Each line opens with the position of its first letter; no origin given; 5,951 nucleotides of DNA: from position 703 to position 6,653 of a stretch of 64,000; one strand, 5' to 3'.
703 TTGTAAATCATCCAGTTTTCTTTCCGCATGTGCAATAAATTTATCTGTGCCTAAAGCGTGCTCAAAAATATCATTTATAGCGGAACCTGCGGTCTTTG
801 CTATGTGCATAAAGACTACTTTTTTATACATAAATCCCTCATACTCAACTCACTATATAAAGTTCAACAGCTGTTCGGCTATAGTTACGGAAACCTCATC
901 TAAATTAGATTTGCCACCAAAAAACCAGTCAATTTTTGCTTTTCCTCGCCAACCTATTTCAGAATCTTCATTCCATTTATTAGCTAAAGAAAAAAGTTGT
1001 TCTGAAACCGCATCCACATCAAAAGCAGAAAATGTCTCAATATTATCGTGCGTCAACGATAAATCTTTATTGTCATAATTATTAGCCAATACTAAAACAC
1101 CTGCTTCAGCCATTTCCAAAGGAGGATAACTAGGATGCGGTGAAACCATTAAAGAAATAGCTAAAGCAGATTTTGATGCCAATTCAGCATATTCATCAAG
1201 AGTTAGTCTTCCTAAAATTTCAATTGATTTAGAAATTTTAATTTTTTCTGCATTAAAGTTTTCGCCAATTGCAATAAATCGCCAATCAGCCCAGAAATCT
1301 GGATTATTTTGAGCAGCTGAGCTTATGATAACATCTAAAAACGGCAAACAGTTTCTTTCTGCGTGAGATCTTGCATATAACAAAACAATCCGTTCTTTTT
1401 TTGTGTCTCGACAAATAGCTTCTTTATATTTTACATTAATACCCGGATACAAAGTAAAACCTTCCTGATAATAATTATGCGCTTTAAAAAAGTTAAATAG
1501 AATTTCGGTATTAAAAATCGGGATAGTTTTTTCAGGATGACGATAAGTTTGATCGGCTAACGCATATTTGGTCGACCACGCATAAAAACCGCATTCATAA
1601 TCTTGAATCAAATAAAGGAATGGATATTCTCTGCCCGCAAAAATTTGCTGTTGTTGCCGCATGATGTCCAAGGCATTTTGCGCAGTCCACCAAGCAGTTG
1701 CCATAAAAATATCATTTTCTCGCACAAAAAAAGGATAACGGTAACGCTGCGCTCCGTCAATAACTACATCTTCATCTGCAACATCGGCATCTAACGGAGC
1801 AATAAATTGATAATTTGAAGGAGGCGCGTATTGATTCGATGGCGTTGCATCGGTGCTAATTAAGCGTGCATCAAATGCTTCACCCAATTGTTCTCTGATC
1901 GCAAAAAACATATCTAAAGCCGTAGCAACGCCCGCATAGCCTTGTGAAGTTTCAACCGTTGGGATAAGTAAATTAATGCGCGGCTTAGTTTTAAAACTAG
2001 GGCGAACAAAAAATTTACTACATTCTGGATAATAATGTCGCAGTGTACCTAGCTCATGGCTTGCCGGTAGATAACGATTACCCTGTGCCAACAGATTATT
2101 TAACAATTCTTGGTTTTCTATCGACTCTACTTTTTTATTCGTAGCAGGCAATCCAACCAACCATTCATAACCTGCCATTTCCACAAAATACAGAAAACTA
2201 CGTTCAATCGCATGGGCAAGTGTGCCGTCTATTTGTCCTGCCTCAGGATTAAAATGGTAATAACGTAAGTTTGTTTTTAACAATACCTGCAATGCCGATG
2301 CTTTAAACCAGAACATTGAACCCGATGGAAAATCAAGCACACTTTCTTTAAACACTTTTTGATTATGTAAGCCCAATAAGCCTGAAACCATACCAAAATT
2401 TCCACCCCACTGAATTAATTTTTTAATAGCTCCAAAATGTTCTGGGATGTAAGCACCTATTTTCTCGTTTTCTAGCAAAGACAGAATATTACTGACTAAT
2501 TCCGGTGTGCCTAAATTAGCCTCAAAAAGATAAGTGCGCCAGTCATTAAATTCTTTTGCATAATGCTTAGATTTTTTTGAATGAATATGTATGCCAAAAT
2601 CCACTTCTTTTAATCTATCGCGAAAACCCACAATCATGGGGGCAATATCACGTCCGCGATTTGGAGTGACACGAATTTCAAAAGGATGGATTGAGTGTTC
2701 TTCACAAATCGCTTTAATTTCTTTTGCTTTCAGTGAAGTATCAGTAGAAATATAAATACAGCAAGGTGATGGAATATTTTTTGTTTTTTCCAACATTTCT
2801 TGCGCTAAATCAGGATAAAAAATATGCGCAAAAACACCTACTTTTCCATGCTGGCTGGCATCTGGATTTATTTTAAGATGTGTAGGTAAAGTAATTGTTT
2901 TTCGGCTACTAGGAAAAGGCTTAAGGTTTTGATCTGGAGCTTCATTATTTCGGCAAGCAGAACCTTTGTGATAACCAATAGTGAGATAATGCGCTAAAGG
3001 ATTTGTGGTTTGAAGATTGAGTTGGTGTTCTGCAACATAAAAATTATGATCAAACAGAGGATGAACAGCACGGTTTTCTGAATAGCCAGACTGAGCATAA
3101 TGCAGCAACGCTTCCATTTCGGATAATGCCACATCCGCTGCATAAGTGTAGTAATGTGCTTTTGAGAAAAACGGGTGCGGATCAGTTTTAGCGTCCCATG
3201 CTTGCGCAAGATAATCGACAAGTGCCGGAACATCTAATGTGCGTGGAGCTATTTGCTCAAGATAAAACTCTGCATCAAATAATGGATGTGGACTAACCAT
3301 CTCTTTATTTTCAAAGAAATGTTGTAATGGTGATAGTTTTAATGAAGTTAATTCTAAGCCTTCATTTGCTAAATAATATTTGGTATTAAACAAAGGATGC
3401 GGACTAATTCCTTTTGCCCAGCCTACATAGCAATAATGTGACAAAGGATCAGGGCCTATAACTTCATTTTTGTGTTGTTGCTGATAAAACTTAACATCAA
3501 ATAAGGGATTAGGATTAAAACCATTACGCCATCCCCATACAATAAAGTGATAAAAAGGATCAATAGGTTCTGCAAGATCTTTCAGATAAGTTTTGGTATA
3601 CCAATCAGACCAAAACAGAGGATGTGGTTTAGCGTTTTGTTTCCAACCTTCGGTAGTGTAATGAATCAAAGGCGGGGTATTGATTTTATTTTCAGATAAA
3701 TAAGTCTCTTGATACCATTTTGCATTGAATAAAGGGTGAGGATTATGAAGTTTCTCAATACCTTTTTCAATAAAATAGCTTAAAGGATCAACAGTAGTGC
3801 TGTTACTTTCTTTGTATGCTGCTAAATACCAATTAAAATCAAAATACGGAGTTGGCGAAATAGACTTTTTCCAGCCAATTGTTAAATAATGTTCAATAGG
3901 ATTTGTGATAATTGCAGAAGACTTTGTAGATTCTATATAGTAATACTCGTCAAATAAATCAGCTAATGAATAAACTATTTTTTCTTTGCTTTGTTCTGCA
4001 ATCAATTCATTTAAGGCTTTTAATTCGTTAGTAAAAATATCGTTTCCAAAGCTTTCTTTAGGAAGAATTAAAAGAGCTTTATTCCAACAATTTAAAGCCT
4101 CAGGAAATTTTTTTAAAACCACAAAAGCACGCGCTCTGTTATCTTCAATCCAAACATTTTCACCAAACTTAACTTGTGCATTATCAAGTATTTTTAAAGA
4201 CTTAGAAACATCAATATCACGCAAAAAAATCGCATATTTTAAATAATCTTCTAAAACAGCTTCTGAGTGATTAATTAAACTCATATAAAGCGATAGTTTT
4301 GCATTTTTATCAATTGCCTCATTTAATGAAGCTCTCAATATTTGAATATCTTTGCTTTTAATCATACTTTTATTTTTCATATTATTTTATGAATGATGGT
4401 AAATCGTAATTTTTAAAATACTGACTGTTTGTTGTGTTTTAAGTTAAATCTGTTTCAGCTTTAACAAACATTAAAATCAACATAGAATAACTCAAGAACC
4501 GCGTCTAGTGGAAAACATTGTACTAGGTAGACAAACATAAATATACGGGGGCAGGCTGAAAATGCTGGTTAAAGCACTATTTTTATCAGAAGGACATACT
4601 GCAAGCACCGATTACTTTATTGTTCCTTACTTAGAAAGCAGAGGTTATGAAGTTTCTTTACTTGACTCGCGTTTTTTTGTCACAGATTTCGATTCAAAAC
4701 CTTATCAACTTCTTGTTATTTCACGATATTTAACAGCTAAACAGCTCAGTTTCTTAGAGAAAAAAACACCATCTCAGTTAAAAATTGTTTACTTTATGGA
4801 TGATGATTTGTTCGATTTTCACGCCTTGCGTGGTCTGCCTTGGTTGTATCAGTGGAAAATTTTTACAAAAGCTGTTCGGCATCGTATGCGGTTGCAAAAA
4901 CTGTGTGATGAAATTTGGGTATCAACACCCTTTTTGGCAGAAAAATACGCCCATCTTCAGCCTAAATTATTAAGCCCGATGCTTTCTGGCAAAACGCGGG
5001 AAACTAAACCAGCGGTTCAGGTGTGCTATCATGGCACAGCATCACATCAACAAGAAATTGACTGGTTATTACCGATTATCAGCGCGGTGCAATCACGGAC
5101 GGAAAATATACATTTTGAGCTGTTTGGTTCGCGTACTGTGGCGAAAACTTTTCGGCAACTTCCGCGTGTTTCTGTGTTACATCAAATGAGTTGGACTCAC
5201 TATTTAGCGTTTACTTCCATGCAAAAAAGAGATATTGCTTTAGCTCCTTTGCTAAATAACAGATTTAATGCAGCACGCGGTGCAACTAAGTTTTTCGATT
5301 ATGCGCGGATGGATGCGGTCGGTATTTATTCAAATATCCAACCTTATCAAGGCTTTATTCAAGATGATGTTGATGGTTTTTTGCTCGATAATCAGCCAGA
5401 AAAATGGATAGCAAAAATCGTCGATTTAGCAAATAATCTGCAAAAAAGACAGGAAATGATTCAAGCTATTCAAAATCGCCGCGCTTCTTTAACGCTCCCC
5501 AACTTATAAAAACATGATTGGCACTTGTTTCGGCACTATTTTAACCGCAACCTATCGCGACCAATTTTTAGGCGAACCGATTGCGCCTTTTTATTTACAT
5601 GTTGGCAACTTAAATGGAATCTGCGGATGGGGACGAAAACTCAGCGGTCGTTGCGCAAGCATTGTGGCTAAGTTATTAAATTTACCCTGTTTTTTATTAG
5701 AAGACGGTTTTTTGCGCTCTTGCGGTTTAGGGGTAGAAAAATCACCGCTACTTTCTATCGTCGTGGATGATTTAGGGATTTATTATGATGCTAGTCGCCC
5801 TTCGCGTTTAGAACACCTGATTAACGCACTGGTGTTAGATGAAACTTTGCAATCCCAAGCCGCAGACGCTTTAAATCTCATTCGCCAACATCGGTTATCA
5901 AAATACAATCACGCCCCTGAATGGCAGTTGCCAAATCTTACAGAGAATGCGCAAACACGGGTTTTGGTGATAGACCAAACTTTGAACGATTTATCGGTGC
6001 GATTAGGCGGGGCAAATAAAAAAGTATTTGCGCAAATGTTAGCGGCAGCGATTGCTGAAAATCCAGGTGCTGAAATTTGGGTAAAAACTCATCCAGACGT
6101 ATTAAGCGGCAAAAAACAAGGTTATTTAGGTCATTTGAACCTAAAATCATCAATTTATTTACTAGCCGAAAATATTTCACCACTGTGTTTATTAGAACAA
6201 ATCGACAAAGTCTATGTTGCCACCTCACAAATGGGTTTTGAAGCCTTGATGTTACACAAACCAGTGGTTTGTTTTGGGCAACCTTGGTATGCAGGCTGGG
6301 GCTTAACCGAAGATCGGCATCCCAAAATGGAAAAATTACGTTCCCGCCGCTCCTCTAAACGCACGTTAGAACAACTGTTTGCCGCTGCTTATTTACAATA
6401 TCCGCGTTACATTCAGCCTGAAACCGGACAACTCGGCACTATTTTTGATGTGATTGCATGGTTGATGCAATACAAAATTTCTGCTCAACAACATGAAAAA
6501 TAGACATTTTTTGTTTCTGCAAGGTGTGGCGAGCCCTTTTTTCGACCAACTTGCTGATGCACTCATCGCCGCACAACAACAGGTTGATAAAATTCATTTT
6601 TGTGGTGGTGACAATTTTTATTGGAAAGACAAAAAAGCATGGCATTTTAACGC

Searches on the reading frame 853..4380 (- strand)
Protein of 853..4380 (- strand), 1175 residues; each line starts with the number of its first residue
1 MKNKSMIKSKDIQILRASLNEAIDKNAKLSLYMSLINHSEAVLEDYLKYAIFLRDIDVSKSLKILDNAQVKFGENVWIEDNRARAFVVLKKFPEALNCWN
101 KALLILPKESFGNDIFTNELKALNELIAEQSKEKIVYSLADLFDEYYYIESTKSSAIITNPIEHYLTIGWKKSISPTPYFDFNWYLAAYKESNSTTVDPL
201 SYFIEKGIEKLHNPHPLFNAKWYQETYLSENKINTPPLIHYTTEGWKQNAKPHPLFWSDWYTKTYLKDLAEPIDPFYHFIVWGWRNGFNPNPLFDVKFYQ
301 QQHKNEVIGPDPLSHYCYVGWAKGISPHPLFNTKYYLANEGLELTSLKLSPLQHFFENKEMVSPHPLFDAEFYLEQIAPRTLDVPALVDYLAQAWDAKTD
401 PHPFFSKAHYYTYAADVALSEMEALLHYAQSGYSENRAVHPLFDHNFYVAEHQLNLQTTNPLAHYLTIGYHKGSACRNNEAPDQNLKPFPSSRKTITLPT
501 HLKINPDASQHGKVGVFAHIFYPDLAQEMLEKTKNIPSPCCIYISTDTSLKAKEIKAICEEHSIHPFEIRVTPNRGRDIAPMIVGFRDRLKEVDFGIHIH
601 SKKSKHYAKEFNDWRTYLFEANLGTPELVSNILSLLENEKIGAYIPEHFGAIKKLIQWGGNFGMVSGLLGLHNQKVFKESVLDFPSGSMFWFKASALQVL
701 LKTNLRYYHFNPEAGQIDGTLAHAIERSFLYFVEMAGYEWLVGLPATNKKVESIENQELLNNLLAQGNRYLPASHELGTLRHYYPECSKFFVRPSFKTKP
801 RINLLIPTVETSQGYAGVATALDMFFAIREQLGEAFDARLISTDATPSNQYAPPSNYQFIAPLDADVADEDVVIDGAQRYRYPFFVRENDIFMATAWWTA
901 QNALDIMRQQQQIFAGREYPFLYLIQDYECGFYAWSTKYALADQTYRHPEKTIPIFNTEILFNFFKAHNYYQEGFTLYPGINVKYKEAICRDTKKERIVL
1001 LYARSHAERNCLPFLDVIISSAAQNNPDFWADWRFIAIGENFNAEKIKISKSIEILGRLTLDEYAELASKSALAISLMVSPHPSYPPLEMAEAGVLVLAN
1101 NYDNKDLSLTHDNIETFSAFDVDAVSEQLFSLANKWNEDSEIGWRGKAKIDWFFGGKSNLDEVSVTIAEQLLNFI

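Call 69: search_protein_families(library=pfam, proteins=[window:853-4380:-], max_evalue=0.00001)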
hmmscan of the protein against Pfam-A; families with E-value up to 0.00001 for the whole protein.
window:853-4380:- (1175 aa): 3 families
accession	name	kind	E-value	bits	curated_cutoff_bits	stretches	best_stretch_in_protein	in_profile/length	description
PF21374.3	WsaF_N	-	1.2e-57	194.8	27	1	801-959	1-156/156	WsaF, N-terminal domain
PF05045.17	RgpF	-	4.1e-47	161.4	25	1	505-738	263-503/503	Rhamnan synthesis protein F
PF22772.2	WsaF_C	-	2.1e-38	131.6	27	1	997-1129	1-132/133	WsaF, C-terminal domain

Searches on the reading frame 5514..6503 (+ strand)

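Call 69: search_protein_families(library=pfam, proteins=[window:5514-6503:+], max_evalue=0.00001)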
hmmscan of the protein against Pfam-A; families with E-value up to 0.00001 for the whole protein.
window:5514-6503:+ (329 aa): 1 family
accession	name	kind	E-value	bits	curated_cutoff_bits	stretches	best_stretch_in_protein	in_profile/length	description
PF05159.20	Capsule_synth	-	1.1e-56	193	20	1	36-299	3-310/310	Capsule polysaccharide biosynthesis protein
